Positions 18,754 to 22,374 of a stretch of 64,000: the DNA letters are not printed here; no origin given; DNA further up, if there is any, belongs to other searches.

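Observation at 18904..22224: Approximately 1100-aa fusion of Cas4/RecB-like nuclease, RNase H-like domain and Upf1/Dna2-like SF1 helicase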

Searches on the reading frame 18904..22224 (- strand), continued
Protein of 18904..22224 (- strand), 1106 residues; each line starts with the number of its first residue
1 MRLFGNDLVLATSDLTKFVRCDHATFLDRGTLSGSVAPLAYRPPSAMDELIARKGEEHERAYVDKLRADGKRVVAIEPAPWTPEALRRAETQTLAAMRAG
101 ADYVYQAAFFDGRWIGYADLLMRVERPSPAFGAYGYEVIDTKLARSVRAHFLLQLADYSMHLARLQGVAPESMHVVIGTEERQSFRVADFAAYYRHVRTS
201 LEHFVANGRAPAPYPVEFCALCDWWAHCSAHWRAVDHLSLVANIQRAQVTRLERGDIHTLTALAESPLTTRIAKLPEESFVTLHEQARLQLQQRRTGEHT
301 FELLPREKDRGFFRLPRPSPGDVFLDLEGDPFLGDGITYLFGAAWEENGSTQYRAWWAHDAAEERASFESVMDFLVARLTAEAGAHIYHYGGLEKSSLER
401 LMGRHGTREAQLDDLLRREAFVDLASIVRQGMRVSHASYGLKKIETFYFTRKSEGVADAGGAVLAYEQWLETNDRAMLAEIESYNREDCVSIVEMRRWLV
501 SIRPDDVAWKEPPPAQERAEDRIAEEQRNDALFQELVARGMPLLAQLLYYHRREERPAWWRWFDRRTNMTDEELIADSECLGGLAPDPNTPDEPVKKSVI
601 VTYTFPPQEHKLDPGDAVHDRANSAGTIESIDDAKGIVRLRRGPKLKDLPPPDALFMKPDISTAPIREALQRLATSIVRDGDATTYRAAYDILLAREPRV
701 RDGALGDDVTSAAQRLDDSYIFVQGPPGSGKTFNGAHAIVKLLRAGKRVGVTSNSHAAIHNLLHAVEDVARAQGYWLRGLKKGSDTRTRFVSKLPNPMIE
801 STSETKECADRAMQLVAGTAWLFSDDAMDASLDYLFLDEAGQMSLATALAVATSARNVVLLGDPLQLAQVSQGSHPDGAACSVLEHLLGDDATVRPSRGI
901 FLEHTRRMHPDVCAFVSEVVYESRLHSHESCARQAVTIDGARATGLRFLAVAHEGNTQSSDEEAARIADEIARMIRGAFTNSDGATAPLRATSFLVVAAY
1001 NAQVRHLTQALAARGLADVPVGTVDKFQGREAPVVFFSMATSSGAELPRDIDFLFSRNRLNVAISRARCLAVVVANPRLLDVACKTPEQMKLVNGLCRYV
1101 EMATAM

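Call 19: find_encoding_contigs(protein=P0001, flank=10000, max_places=4)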
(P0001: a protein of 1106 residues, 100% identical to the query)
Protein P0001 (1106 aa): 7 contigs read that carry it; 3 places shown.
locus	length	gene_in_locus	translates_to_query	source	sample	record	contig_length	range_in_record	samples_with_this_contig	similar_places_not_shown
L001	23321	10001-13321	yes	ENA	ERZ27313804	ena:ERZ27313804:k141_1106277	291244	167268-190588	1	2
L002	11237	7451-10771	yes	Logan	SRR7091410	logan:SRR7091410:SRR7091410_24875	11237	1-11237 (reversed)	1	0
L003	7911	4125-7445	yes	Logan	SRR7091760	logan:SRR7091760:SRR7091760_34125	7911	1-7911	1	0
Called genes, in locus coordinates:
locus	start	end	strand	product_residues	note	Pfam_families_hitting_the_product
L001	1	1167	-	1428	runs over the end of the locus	-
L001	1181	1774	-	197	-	-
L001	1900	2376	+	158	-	-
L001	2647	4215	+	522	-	PF13231:PMT_2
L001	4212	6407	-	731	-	PF00270:DEAD, PF00271:Helicase_C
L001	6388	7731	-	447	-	PF10923:BrxC_BrxD, PF13191:AAA_16 (faint)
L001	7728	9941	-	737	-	PF13208:TerB_N, PF05099:TerB, PF15615:TerB_C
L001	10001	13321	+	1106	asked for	PF13482:RNase_H_2, PF01443:Viral_helicase1 (faint), PF13086:AAA_11 (faint), PF13604:AAA_30, PF13087:AAA_12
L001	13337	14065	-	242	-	PF00106:adh_short, PF08659:KR, PF01370:Epimerase (weak), PF03435:Sacchrp_dh_NADP (weak), PF13561:adh_short_C2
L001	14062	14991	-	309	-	PF00698:Acyl_transf_1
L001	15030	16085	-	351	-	PF02504:FA_synthesis, PF01515:PTA_PTB (weak)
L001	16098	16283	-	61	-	PF01783:Ribosomal_L32p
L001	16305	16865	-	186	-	PF02620:YceD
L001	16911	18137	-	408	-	-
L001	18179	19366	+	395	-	PF13439:Glyco_transf_4, PF20706:GT4-conflict (weak), PF00534:Glycos_transf_1, PF13692:Glyco_trans_1_4, PF13524:Glyco_trans_1_2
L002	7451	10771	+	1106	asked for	PF13482:RNase_H_2, PF01443:Viral_helicase1 (faint), PF13086:AAA_11 (faint), PF13604:AAA_30, PF13087:AAA_12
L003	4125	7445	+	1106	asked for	PF13482:RNase_H_2, PF01443:Viral_helicase1 (faint), PF13086:AAA_11 (faint), PF13604:AAA_30, PF13087:AAA_12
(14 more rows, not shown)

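Call 20: find_encoding_contigs(protein=P0003, flank=10000, max_places=2)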
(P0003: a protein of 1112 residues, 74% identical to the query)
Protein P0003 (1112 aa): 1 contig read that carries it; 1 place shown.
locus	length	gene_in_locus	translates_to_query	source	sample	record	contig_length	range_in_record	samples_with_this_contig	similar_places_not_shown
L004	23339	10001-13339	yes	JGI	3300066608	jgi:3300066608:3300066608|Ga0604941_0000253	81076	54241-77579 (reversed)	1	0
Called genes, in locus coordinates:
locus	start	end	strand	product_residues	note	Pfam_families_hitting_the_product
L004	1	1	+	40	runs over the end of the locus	-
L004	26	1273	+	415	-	-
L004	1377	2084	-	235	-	-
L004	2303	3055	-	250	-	PF13443:HTH_26, PF01381:HTH_3 (weak), PF00717:Peptidase_S24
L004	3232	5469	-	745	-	PF00270:DEAD, PF00271:Helicase_C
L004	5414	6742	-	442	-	PF10923:BrxC_BrxD, PF13191:AAA_16 (faint)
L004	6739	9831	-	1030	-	PF13208:TerB_N, PF05099:TerB, PF15615:TerB_C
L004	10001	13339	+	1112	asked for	PF13482:RNase_H_2, PF01443:Viral_helicase1 (faint), PF13086:AAA_11 (faint), PF13604:AAA_30, PF13087:AAA_12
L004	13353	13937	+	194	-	-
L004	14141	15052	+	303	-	PF02463:SMC_N (faint), PF00005:ABC_tran, PF13304:AAA_21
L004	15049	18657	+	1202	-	-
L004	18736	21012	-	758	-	PF13692:Glyco_trans_1_4, PF00535:Glycos_transf_2, PF13641:Glyco_tranf_2_3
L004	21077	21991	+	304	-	PF13489:Methyltransf_23, PF05175:MTS (weak), PF13847:Methyltransf_31, PF08241:Methyltransf_11, PF08242:Methyltransf_12, PF13649:Methyltransf_25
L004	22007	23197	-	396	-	PF13579:Glyco_trans_4_4 (weak), PF02350:Epimerase_2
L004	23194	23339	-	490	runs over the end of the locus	PF13579:Glyco_trans_4_4, PF13692:Glyco_trans_1_4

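Call 21: find_encoding_contigs(protein=P0011, flank=10000, max_places=2)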
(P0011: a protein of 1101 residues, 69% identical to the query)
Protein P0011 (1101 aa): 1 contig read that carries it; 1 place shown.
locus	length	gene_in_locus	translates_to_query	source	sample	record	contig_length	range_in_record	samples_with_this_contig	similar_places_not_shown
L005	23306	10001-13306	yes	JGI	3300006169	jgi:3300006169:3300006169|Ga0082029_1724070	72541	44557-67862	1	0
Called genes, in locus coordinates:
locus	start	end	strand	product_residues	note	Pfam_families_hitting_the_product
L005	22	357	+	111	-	PF05345:He_PIG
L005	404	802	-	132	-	-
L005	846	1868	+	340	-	PF05711:TylF, PF13578:Methyltransf_24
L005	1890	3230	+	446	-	PF00202:Aminotran_3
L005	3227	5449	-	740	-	PF00270:DEAD, PF04851:ResIII (faint), PF00271:Helicase_C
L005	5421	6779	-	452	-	PF10923:BrxC_BrxD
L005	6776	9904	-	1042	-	PF13208:TerB_N, PF05099:TerB, PF15615:TerB_C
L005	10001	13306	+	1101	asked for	PF13482:RNase_H_2, PF01443:Viral_helicase1 (faint), PF13086:AAA_11 (faint), PF13245:AAA_19, PF13604:AAA_30, PF13087:AAA_12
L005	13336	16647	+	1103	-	PF02811:PHP, PF07733:DNA_pol3_alpha, PF17657:DNA_pol3_finger, PF14579:HHH_6, PF01336:tRNA_anti-codon (weak)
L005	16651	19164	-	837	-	PF08867:FRG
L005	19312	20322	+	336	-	PF01594:AI-2E_transport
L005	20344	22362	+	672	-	PF07602:DUF1565 (weak), PF13229:Beta_helix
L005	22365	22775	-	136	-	PF00717:Peptidase_S24 (weak)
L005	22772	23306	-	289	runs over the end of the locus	PF27840:ScmC (faint)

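Call 22: find_encoding_contigs(protein=P0044, flank=10000, max_places=2)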
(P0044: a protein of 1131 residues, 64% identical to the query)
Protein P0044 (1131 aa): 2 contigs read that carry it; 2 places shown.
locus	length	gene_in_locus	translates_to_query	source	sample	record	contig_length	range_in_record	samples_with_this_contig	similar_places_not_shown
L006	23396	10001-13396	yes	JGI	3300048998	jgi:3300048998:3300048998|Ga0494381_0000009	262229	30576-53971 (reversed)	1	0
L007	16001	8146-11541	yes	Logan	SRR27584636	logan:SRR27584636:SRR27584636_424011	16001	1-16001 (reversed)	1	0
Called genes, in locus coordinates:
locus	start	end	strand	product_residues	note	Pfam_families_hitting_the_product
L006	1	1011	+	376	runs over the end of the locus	PF13289:SIR2_2 (weak)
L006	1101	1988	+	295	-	PF00248:Aldo_ket_red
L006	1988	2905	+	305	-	PF01073:3Beta_HSD (weak), PF01370:Epimerase, PF04321:RmlD_sub_bind, PF05368:NmrA, PF13460:NAD_binding_10, PF16363:GDP_Man_Dehyd (weak)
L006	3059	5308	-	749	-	PF00270:DEAD, PF00271:Helicase_C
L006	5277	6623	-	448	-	PF10923:BrxC_BrxD, PF13191:AAA_16 (faint)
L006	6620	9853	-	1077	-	PF13208:TerB_N, PF05099:TerB, PF15615:TerB_C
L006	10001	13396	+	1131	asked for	PF13482:RNase_H_2, PF13245:AAA_19 (faint), PF13086:AAA_11 (faint), PF13604:AAA_30, PF01443:Viral_helicase1 (faint), PF13087:AAA_12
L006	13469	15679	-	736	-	PF13620:CarboxypepD_reg (faint)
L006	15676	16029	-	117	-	-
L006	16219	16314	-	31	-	-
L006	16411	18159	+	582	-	PF05960:DUF885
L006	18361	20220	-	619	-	PF07715:Plug, PF00593:TonB_dep_Rec_b-barrel, PF14905:OMP_b-brl_3 (weak)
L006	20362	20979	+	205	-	-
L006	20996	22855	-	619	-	PF24096:DUF7379 (weak), PF00561:Abhydrolase_1 (weak), PF12697:Abhydrolase_6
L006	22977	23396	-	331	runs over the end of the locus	PF01464:SLT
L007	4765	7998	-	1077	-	PF13208:TerB_N, PF05099:TerB, PF15615:TerB_C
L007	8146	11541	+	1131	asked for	PF13482:RNase_H_2, PF13245:AAA_19 (faint), PF13086:AAA_11 (faint), PF13604:AAA_30, PF01443:Viral_helicase1 (faint), PF13087:AAA_12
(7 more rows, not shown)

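Call 24: find_encoding_contigs(protein=P0092, flank=10000, max_places=2)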
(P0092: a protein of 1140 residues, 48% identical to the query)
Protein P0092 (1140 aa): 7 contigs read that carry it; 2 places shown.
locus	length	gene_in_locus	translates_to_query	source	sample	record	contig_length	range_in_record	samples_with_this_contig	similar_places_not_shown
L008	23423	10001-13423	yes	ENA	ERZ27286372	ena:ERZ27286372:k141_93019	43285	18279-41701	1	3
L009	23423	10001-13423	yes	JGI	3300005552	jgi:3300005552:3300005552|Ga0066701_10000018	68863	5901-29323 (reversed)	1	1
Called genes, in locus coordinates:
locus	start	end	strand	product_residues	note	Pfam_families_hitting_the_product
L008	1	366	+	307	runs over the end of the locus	PF00657:Lipase_GDSL, PF13472:Lipase_GDSL_2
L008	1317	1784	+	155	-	-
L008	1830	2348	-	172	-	PF04191:PEMT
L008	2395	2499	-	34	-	-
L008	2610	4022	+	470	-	PF00083:Sugar_tr, PF05977:MFS_3 (faint), PF07690:MFS_1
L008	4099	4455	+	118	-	-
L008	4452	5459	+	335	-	PF04542:Sigma70_r2, PF04545:Sigma70_r4 (faint), PF08281:Sigma70_r4_2, PF12680:SnoaL_2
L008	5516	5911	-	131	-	PF13581:HATPase_c_2, PF02518:HATPase_c (weak)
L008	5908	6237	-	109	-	PF01740:STAS, PF13466:STAS_2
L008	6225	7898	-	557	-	PF07228:SpoIIE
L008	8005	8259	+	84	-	-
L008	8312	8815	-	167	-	PF07883:Cupin_2, PF02311:AraC_binding (weak)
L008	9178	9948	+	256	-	-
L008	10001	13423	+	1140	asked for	PF13482:RNase_H_2, PF13191:AAA_16 (faint), PF13086:AAA_11 (faint), PF13245:AAA_19 (weak), PF13604:AAA_30, PF01443:Viral_helicase1 (faint), PF13087:AAA_12, PF13538:UvrD_C_2 (weak)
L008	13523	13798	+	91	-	-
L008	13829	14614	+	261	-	PF00561:Abhydrolase_1, PF12146:Hydrolase_4, PF12697:Abhydrolase_6, PF03096:Ndr (weak)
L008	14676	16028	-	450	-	PF13458:Peripla_BP_6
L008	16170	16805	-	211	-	-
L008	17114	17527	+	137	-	PF00903:Glyoxalase, PF12681:Glyoxalase_2 (weak), PF22677:Ble-like_N (faint), PF18029:Glyoxalase_6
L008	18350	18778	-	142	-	PF07883:Cupin_2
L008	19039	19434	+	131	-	-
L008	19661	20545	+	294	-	PF12802:MarR_2, PF00583:Acetyltransf_1, PF13673:Acetyltransf_10 (weak), PF13508:Acetyltransf_7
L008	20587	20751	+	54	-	-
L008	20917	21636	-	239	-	PF00561:Abhydrolase_1 (weak), PF12697:Abhydrolase_6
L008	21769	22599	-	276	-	PF01135:PCMT, PF13489:Methyltransf_23, PF01209:Ubie_methyltran, PF05175:MTS (weak), PF13847:Methyltransf_31, PF08241:Methyltransf_11, PF08242:Methyltransf_12, PF13649:Methyltransf_25, +2 more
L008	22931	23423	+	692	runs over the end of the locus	?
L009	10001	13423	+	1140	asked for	PF13482:RNase_H_2, PF13191:AAA_16 (faint), PF13086:AAA_11 (faint), PF13245:AAA_19 (weak), PF13604:AAA_30, PF01443:Viral_helicase1 (faint), PF13087:AAA_12, PF13538:UvrD_C_2 (weak)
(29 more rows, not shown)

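Call 25: find_encoding_contigs(protein=P0069, flank=10000, max_places=2)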
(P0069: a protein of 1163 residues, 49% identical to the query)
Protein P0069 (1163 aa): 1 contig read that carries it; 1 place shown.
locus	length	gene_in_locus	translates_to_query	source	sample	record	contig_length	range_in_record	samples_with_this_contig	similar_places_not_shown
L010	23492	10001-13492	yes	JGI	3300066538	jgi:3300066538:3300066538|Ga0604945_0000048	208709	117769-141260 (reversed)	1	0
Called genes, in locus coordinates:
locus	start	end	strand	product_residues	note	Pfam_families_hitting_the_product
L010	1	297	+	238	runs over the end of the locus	PF00196:GerE, PF04545:Sigma70_r4 (weak), PF08281:Sigma70_r4_2, PF13384:HTH_23 (weak)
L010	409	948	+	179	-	-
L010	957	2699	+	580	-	PF00082:Peptidase_S8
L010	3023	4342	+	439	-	-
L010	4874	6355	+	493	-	-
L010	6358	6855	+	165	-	-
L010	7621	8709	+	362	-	PF00413:Peptidase_M10 (faint)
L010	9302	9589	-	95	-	-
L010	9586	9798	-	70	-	PF04255:DUF433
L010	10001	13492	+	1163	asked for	PF13482:RNase_H_2, PF13245:AAA_19, PF13604:AAA_30, PF01443:Viral_helicase1 (faint), PF09848:SLFN-g3_helicase, PF13086:AAA_11 (weak), PF13087:AAA_12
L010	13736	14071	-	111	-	PF18480:DUF5615 (faint)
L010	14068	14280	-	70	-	PF04255:DUF433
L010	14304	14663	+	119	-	-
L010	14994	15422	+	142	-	-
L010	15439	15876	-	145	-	PF26887:Phage_T4_End_IV (weak)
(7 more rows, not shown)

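Call 26: find_encoding_contigs(protein=P0054, flank=10000, max_places=2)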
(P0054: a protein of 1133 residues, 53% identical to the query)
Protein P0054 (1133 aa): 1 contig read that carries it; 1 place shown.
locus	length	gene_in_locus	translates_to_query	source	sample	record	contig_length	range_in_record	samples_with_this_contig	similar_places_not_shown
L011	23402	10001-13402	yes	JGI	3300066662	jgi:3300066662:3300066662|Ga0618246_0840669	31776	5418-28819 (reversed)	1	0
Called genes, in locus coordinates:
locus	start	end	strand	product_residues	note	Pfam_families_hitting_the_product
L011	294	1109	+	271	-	-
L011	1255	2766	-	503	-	-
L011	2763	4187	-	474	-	PF01582:TIR (weak), PF13676:TIR_2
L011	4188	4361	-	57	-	-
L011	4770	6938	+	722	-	PF01555:N6_N4_Mtase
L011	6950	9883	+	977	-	PF04851:ResIII (weak)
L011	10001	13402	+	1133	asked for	PF13482:RNase_H_2, PF13086:AAA_11 (faint), PF13245:AAA_19 (weak), PF13604:AAA_30, PF13087:AAA_12, PF13538:UvrD_C_2 (faint)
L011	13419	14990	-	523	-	-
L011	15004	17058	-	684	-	PF20442:BrxL_N, PF13337:BrxL_ATPase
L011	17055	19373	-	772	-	-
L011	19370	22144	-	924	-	PF02463:SMC_N, PF13304:AAA_21 (weak)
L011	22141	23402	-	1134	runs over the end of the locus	PF02384:N6_Mtase (faint), PF20473:MmeI_Mtase (weak), PF07669:Eco57I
